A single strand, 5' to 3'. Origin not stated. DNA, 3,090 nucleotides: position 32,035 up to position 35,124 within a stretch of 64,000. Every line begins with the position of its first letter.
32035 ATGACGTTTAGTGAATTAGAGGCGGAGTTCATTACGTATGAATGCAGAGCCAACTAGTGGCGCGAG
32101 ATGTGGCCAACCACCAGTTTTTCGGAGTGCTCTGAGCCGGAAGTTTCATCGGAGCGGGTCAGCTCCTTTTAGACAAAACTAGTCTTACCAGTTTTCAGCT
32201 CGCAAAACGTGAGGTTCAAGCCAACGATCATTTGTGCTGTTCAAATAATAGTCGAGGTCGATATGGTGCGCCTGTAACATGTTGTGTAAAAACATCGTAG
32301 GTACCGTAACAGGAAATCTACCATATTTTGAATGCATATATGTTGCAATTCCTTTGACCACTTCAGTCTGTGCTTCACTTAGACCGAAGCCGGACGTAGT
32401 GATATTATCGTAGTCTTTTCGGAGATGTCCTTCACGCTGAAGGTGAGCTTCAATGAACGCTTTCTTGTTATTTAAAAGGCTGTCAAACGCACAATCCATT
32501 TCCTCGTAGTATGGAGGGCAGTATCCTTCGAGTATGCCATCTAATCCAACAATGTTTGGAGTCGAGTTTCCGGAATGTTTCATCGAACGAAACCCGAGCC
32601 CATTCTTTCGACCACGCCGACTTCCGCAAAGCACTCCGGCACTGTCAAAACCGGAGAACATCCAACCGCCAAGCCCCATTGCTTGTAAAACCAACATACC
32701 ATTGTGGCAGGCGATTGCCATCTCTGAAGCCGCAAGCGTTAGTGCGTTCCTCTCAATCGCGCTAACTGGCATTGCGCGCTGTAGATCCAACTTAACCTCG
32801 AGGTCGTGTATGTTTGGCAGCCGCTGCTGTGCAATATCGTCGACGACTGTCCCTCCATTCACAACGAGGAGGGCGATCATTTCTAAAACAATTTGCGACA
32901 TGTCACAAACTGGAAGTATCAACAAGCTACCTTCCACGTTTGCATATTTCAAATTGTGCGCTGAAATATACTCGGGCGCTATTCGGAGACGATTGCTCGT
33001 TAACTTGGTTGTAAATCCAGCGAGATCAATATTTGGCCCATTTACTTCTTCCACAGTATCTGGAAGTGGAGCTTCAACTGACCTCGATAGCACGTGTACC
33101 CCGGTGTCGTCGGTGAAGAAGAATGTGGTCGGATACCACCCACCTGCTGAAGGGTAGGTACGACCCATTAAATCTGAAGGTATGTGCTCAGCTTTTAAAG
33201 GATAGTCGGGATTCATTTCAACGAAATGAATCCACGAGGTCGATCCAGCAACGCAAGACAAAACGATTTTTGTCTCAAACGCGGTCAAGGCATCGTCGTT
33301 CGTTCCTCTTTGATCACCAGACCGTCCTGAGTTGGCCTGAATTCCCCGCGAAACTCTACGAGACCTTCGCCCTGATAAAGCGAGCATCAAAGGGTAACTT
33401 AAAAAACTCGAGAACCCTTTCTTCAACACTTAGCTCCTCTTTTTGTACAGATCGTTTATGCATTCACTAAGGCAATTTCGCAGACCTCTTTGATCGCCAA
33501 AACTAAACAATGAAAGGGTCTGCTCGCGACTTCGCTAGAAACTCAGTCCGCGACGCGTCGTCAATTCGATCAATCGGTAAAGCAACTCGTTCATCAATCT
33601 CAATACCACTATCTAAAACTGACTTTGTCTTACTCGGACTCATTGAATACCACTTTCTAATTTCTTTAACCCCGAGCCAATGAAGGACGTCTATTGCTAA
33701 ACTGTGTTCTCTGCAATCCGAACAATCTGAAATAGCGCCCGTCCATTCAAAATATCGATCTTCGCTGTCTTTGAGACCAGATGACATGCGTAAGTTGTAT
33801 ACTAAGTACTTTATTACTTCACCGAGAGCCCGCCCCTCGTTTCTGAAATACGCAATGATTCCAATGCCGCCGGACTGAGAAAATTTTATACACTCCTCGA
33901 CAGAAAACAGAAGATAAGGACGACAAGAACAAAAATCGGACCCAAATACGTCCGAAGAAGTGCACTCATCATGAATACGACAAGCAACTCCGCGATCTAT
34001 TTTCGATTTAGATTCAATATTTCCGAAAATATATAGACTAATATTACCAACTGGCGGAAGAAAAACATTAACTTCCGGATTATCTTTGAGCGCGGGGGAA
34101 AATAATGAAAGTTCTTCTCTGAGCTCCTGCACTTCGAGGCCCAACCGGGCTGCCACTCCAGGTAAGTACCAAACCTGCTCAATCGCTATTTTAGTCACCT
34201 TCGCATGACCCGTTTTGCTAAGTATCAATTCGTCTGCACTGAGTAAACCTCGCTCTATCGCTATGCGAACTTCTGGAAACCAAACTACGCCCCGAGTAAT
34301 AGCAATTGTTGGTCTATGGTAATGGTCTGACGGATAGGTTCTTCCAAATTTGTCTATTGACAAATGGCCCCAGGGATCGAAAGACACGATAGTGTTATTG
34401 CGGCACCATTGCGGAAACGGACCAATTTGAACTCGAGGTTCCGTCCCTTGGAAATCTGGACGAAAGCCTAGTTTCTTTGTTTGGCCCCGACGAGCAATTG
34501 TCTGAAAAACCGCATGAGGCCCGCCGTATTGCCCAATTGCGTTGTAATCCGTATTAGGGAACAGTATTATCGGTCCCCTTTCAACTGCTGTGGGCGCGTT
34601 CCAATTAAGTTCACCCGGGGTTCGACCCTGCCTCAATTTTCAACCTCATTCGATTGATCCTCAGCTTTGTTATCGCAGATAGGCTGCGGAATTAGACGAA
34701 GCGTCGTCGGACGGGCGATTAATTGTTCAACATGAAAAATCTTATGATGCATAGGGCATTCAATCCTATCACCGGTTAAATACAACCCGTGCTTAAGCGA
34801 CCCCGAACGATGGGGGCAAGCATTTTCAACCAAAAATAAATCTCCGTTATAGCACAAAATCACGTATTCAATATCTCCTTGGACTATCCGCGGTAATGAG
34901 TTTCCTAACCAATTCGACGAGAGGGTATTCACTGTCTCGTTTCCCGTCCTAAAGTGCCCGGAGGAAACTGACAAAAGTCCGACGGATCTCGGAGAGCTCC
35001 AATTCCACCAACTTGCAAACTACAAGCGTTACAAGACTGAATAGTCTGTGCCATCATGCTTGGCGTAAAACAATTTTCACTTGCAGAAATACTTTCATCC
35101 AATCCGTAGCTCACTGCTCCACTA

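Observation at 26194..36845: Orphan ten-gene convergent cluster combines GTP-cyclohydrolase-II chemistry, three different iron oxidase types, a nitroreductase fold, two ASKHA kinases and a nucleotidyltransferase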

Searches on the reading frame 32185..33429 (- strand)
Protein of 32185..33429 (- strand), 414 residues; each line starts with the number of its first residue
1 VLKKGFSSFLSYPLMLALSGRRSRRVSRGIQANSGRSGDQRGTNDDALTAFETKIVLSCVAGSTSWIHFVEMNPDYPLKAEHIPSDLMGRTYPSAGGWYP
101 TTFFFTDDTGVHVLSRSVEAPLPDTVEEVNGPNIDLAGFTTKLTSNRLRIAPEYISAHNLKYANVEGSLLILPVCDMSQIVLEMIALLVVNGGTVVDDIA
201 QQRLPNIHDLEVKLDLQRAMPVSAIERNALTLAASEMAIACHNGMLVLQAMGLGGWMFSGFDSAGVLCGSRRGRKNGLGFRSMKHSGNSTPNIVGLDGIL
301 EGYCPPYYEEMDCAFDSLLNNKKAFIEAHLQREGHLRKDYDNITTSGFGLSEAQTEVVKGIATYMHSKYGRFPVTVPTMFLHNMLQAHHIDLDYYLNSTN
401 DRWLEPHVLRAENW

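Call 3: search_protein_families(library=pfam, proteins=[window:32185-33429:-], max_evalue=0.01)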
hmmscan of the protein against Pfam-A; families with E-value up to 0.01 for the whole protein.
window:32185-33429:- (414 aa): 1 family
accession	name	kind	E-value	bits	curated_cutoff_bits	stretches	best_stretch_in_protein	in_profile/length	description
PF00881.29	Nitroreductase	-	0.0097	16.5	23.5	0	232-264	114-146/167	Nitroreductase family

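Call 4: search_protein_families(library=ncbifam, proteins=[window:32185-33429:-], max_evalue=0.01)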
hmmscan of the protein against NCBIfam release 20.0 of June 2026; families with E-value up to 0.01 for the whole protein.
window:32185-33429:- (414 aa): 0 families

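Call 22: search_protein_families(library=padloc, proteins=[window:32185-33429:-], max_evalue=0.01)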
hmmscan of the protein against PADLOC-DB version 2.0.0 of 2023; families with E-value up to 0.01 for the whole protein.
window:32185-33429:- (414 aa): 0 families

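Call 38: find_homologous_proteins(query=window:32185-33429:-, max_evalue=0.001)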
Query window:32185-33429:- (414 aa): 989 proteins with E <= 0.001 among 8000 candidates; the best 120 are listed.
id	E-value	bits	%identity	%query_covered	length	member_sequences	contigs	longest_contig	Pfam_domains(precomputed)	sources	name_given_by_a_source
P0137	9.5e-282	952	100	100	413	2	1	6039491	-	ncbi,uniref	ncbi:hypothetical protein [Roseibium sp.]|uniref:hypothetical protein n=1 Tax=Roseibium sp. TaxID=19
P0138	1.9e-96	342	40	99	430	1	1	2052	-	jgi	jgi:hypothetical protein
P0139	6.7e-96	340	40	98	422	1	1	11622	-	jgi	jgi:hypothetical protein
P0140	3.7e-73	265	35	99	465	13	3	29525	-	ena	-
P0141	7.2e-73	264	35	100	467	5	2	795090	-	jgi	jgi:hypothetical protein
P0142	1.4e-71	260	37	97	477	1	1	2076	-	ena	-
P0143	4.3e-70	255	35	100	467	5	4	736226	-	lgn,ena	-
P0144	1.9e-69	253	36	100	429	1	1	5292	-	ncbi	-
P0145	2.5e-69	252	35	97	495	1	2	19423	-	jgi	-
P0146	6.3e-69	251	34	95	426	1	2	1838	-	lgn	-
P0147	2.2e-68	249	36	99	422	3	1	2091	-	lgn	-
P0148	2.3e-68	249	36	100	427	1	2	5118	-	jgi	jgi:hypothetical protein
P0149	2.7e-68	249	34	100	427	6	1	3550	-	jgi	jgi:hypothetical protein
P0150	3.0e-68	249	35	99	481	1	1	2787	-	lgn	-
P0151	3.7e-68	248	36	100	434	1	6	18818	-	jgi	jgi:hypothetical protein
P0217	3.5e-63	232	34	97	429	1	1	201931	-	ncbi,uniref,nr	ncbi:hypothetical protein MKJ04_05800 [Pontibacter sp. E15-1]|uniref:hypothetical protein n=1 Tax=Po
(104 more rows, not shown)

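Call 39: find_encoding_contigs(protein=P0139, flank=8000, max_places=2)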
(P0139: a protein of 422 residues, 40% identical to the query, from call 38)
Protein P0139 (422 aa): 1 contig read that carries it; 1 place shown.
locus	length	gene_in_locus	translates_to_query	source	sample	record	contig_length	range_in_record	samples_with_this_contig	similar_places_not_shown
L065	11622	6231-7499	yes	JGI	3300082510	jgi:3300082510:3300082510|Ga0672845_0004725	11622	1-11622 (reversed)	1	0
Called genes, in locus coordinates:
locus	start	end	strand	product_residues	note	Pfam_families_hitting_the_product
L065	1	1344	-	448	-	?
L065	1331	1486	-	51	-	-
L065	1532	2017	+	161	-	-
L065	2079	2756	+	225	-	PF08242:Methyltransf_12 (faint), PF13649:Methyltransf_25 (weak)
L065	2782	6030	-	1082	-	PF12773:DZR, PF00211:Guanylate_cyc, PF13191:AAA_16, PF13401:AAA_22 (weak)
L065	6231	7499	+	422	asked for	-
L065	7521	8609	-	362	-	PF01734:Patatin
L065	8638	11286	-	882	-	PF04295:GD_AH_second, PF20629:GD_AH_C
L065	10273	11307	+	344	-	PF01965:DJ-1_PfpI (weak), PF00165:HTH_AraC (faint), PF12833:HTH_18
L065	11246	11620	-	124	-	?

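Call 40: find_encoding_contigs(protein=P0141, flank=6000, max_places=2)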
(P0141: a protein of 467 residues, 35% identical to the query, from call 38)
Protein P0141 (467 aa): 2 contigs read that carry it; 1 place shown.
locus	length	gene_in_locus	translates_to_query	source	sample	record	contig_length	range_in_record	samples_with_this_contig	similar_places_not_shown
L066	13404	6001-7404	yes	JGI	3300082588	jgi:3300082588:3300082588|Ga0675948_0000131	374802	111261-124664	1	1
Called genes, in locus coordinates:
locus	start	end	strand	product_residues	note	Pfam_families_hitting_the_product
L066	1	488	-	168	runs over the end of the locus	PF04945:YHS (weak)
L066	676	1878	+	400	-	PF02826:2-Hacid_dh_C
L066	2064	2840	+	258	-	-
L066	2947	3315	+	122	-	PF06993:DUF1304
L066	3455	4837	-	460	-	PF01979:Amidohydro_1, PF07969:Amidohydro_3 (weak)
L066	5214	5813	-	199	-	PF00440:TetR_N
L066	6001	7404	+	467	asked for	-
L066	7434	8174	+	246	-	-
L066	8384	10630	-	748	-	PF00082:Peptidase_S8, PF00629:MAM, PF01483:P_proprotein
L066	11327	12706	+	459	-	PF13487:HD_5, PF01966:HD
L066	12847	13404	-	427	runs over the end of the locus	-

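Call 41: find_encoding_contigs(protein=P0217, flank=6000, max_places=2)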
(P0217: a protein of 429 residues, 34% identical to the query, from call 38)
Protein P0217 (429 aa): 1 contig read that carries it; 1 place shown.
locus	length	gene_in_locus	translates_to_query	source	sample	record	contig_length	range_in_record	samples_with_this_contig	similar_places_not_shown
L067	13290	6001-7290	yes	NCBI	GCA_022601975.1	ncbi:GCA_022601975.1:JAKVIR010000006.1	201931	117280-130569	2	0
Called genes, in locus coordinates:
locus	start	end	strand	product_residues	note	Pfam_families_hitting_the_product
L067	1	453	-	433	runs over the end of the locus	PF01512:Complex1_51K, PF10531:SLBB, PF22461:SLBB_2 (faint), PF10589:NADH_4Fe-4S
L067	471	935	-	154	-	PF01257:2Fe-2S_thioredx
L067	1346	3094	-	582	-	PF00329:Complex1_30kDa, PF00346:Complex1_49kDa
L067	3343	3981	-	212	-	PF01058:Oxidored_q6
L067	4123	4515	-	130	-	PF00507:Oxidored_q4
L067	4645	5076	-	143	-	PF00571:CBS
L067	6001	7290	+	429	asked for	-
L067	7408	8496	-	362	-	PF21342:SoxA-TsdA_cyt-c, PF00034:Cytochrom_C, PF13442:Cytochrome_CBB3 (weak)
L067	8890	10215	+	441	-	PF03573:OprD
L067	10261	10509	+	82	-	-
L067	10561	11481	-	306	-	PF04116:FA_hydroxylase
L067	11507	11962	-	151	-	PF02635:DsrE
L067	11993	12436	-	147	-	PF00581:Rhodanese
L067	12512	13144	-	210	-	PF08534:Redoxin, PF00578:AhpC-TSA, PF00085:Thioredoxin (faint), PF13098:Thioredoxin_2 (faint), PF13905:Thioredoxin_8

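Call 63: predict_structure(alignment_id=A5)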
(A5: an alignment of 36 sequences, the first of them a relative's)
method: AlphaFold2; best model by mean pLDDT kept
length: 413 residues; sequences in the alignment: 36
mean_pLDDT: 75.2   pTM: 0.80
mean pLDDT of the five models: 75.2, 73.8, 67.0, 66.6, 64.7
residues with pLDDT >= 90: 107; 70-90: 163; 50-70: 92; < 50: 51
segments of 3 or more residues with pLDDT < 50: 20-23, 33-41, 62-68, 80-96, 116-118, 128-133
pLDDT, mean of each block of 10 residues (from residue 1): 74 61 56 47 72 84 50 54 44 50 91 63 51 60 90 86 88 91 90 94 83 87 94 87 83 82 81 74 75 82 89 87 64 52 65 93 93 92 88 68 69 68
secondary structure, 60 per line:
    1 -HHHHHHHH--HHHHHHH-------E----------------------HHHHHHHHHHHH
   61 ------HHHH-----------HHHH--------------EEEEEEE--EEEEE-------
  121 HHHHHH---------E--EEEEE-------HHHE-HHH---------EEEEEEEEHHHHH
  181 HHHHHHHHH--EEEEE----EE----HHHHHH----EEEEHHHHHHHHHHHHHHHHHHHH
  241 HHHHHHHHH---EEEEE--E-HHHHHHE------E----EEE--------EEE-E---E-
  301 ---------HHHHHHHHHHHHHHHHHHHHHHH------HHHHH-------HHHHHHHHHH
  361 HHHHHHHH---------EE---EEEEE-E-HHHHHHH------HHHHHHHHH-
elements in order: H2-9 H12-18 H49-60 H67-70 H82-85 E100-106 E109-113 H121-126 E139-143 E168-175 H176-189 E192-196 H207-212 E217-220 H221-249 E253-257 H262-267 E280-282 E291-293 H310-332 H339-343 H351-368 E383-387 H391-397 H404-412

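Call 67: fold_search(model_id=the predicted structure, library=pdb)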
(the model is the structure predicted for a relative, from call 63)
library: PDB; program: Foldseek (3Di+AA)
matches with E <= 10: 124; with E <= 0.001: 0
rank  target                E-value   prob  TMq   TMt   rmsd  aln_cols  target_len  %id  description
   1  3hoi                  3.0e-03  1.00  0.29  0.58   6.3       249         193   13  Crystal structure of FMN-dependent nitroreductase BF3017 from Bacteroides fragilis NCTC 9343 (YP_212631.1) from Bacteroi (released 2009-06-23)
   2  8cqs_B                5.6e-03  1.00  0.30  0.60   5.8       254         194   13  Flavin mononucleotide-dependent nitroreductase B.thetaiotaomicron (BT_0217) (released 2024-03-27)
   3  8cqs_A                8.6e-03  1.00  0.30  0.60   5.8       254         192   13  Flavin mononucleotide-dependent nitroreductase B.thetaiotaomicron (BT_0217) (released 2024-03-27)
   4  3hj9_B                8.6e-03  1.00  0.28  0.52   6.3       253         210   13  Crystal structure of a putative nitroreductase (reut_a1228) from ralstonia eutropha jmp134 at 2.00 A resolution (released 2009-06-16)
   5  3hj9_A                3.6e-02  1.00  0.28  0.49   7.5       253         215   13  Crystal structure of a putative nitroreductase (reut_a1228) from ralstonia eutropha jmp134 at 2.00 A resolution (released 2009-06-16)
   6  3x21_A                1.2e-01  0.51  0.20  0.35  14.3       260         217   10  Crystal structure of Escherichia coli nitroreductase NfsB mutant T41L/N71S/F124W (released 2015-05-20)
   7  6grh_C                1.3e-01  0.44  0.20  0.29  15.2       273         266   12  E. coli Microcin synthetase McbBCD complex with truncated pro-MccB17 bound (released 2019-01-30)
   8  3bem_A                1.6e-01  0.77  0.25  0.46  10.7       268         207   14  Crystal structure of putative nitroreductase ydfN (2632848) from Bacillus subtilis at 1.65 A resolution (released 2007-12-04)
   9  7ly5_B                1.9e-01  0.92  0.28  0.58   6.0       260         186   10  Proteolyzed crystal structure of the bacillamide NRPS, BmdB, in complex with the oxidase BmdC (released 2022-02-02)
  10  8c5p_A                1.9e-01  0.38  0.19  0.34  14.7       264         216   10  E. coli NfsB mutant N71S T41L with acetate (released 2023-04-19)
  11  3bem_B                2.0e-01  0.63  0.24  0.43  10.0       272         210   13  Crystal structure of putative nitroreductase ydfN (2632848) from Bacillus subtilis at 1.65 A resolution (released 2007-12-04)
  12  8uc3_A                2.5e-01  0.41  0.23  0.46  17.2       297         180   11  Cryo-EM structure of the AlbAB cyclodipeptide oxidase enzyme filament (released 2024-05-15)
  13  3hzn_A                2.8e-01  0.35  0.20  0.34  14.3       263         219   11  Structure of the Salmonella typhimurium nfnB dihydropteridine reductase (released 2009-07-07)
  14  6wt2_A                3.0e-01  0.47  0.24  0.41  11.5       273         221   14  Crystal Structure of Putative NAD(P)H-Flavin Oxidoreductase from Neisseria meningitidis (released 2020-05-13)
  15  8cj0_A                3.9e-01  0.30  0.20  0.35  13.9       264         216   10  E. coli NfsB-T41Q/N71S/F124T/M127V mutant bound to nicotinate (released 2023-04-19)
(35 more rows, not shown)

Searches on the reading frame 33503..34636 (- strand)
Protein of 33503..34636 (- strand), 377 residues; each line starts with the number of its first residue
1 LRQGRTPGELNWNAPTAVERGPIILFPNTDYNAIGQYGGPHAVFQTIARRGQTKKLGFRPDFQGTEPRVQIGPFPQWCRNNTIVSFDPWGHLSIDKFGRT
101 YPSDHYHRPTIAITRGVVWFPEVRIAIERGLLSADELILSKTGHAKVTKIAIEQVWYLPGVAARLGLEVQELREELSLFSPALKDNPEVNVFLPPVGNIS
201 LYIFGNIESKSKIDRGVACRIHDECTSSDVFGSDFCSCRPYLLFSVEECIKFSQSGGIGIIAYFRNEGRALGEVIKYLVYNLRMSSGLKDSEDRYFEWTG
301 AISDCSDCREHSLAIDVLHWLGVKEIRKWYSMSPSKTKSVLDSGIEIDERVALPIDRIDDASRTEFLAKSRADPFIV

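Call 3: search_protein_families(library=pfam, proteins=[window:33503-34636:-], max_evalue=0.01)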
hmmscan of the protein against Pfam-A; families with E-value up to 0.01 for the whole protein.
window:33503-34636:- (377 aa): 2 families
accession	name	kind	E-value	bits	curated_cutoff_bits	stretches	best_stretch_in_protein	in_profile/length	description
PF12471.13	GTP_CH_N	-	1.8e-46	158.8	25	1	4-176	13-190/193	GTP cyclohydrolase N terminal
PF00925.25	GTP_cyclohydro2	-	4.6e-13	49.5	23.3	1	208-351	38-164/165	GTP cyclohydrolase II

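Call 4: search_protein_families(library=ncbifam, proteins=[window:33503-34636:-], max_evalue=0.01)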
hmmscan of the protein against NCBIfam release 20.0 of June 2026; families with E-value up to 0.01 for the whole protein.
window:33503-34636:- (377 aa): 7 families
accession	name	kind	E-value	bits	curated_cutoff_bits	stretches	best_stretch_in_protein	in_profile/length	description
NF005536.0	PRK07198.1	equivalog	3.6e-113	378.5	403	1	8-373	25-396/419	GTP cyclohydrolase II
NF001591.0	PRK00393.1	subfamily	3.8e-18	65.6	148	1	207-357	41-175/199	GTP cyclohydrolase II RibA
NF006803.0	PRK09311.1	equivalog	1.2e-16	60.5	569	1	205-361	247-389/417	bifunctional 3,4-dihydroxy-2-butanone-4-phosphate synthase/GTP cyclohydrolase II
NF006806.0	PRK09319.1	equivalog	8e-15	54.5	764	1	213-362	257-395/561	bifunctional 3,4-dihydroxy-2-butanone-4-phosphate synthase/GTP cyclohydrolase II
TIGR00505.1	ribA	equivalog_domain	3.6e-14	52.7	205.85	1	214-355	40-170/191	GTP cyclohydrolase II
NF006805.0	PRK09318.1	equivalog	1.6e-11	43.9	486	1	213-354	229-358/387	bifunctional 3,4-dihydroxy-2-butanone-4-phosphate synthase/GTP cyclohydrolase II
NF006456.0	PRK08815.1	equivalog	2.3e-10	40.3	464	1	214-353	214-342/376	GTP cyclohydrolase II RibA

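Call 22: search_protein_families(library=padloc, proteins=[window:33503-34636:-], max_evalue=0.01)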
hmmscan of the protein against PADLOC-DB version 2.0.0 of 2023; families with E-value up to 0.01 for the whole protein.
window:33503-34636:- (377 aa): 0 families

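Call 31: search_solved_structures(query=window:33503-34636:-, max_evalue=0.01, show_alignments=1)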
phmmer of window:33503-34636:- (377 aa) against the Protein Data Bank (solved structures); distinct sequences matched with E-value up to 0.01: 5.
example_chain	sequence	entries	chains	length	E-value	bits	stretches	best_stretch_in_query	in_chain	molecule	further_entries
7ej3_A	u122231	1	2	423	1.7e-91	310.1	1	10-374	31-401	GTP cyclohydrolase II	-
7eev_A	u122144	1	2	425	1.7e-91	310.1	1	10-374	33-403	GTP cyclohydrolase II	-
4i14_A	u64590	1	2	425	4.4e-11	45.4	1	205-357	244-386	Riboflavin biosynthesis protein RibBA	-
2bz0_A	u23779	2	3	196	1.2e-10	43.9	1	216-357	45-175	GTP CYCLOHYDROLASE II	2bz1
4rl4_A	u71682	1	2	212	5.2e-07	31.9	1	218-337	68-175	GTP cyclohydrolase-2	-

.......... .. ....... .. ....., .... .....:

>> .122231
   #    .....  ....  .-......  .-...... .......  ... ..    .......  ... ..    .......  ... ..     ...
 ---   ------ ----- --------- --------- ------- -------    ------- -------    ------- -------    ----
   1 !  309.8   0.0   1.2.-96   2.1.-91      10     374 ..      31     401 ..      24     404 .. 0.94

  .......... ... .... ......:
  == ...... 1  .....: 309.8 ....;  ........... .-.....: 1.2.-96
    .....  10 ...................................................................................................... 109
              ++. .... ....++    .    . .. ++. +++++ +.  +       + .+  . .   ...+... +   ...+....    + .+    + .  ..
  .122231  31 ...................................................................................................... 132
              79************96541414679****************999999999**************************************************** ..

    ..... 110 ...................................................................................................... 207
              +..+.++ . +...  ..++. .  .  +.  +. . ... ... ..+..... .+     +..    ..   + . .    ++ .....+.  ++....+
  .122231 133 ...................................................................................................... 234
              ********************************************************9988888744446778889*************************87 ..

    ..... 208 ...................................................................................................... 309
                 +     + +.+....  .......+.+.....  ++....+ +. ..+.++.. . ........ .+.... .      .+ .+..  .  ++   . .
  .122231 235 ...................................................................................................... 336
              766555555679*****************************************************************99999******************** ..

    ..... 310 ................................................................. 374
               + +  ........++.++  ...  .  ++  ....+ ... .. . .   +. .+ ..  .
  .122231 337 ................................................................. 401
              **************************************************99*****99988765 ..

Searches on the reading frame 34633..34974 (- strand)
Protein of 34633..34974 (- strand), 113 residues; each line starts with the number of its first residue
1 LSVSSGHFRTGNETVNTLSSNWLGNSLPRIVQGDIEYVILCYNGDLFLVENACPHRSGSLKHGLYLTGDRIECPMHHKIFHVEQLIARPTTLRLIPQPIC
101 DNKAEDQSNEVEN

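Call 3: search_protein_families(library=pfam, proteins=[window:34633-34974:-], max_evalue=0.01)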
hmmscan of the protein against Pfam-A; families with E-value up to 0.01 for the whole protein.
window:34633-34974:- (113 aa): 1 family
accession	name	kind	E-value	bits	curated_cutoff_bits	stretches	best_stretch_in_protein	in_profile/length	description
PF00355.32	Rieske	-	5.5e-08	33.1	20.3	1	33-81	22-70/88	Rieske [2Fe-2S] domain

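Call 4: search_protein_families(library=ncbifam, proteins=[window:34633-34974:-], max_evalue=0.01)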
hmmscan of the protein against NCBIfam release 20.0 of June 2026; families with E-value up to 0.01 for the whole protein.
window:34633-34974:- (113 aa): 4 families
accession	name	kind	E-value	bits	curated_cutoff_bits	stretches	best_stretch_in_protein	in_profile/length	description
NF007422.0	PRK09965.1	equivalog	4.9e-06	26.5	113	1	37-82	26-70/106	bifunctional 3-phenylpropionate/cinnamic acid dioxygenase ferredoxin subunit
NF042948.2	3PPDioc_HcaC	equivalog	0.00016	21.9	150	1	36-82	26-72/105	3-phenylpropionate/cinnamic acid dioxygenase ferredoxin subunit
NF041683.1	ant_diox_AndAb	equivalog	0.00023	21.3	150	1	32-84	21-72/100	anthranilate 1,2-dioxygenase ferredoxin subunit AndAb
TIGR02378.1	nirD_assim_sml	equivalog_domain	0.0015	18.6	74.65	1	42-83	31-77/105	nitrite reductase small subunit NirD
